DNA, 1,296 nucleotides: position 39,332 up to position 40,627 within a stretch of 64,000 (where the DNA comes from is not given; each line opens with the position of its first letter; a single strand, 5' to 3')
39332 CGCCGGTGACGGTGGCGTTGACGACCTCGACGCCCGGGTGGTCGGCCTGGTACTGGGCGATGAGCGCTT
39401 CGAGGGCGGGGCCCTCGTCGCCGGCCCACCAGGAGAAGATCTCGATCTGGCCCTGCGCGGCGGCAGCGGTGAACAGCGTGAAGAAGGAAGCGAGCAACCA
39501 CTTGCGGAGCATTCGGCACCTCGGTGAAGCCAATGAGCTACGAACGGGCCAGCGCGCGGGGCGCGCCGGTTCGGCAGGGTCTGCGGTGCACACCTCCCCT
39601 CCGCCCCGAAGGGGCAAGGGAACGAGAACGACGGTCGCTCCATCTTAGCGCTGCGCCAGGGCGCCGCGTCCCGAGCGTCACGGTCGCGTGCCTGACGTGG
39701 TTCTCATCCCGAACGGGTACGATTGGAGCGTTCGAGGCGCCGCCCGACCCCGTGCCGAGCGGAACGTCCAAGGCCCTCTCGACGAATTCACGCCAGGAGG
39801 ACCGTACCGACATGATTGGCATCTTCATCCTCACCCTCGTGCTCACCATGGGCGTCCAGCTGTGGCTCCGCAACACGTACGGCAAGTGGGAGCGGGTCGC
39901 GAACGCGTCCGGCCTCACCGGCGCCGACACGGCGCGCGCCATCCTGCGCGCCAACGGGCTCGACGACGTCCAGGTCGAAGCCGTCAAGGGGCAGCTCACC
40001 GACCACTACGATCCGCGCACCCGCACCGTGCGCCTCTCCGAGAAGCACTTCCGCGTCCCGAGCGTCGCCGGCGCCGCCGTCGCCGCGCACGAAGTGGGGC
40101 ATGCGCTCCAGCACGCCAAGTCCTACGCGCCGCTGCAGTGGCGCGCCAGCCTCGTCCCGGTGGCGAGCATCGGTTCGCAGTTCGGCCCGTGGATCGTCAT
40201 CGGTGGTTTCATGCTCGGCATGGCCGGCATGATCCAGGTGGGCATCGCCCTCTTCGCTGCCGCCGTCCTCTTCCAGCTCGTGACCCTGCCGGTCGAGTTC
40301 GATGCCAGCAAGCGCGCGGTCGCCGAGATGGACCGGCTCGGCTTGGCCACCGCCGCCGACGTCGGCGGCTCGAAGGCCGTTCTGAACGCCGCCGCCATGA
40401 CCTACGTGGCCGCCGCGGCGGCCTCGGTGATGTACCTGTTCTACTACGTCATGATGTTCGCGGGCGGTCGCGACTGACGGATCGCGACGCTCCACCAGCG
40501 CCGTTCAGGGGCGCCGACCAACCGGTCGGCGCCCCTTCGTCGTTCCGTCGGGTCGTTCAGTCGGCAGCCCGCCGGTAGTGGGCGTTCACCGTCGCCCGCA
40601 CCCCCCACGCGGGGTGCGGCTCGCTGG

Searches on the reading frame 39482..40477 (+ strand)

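Call 60: search_protein_families(library=pfam, proteins=[window:39482-40477:+], max_evalue=0.00001)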
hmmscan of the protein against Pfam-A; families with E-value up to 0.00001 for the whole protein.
window:39482-40477:+ (331 aa): 1 family
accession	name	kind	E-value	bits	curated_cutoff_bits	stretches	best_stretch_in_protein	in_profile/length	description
PF04298.18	Zn_peptidase_2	-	4.4e-85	285.1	27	1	113-326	3-217/218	Putative neutral zinc metallopeptidase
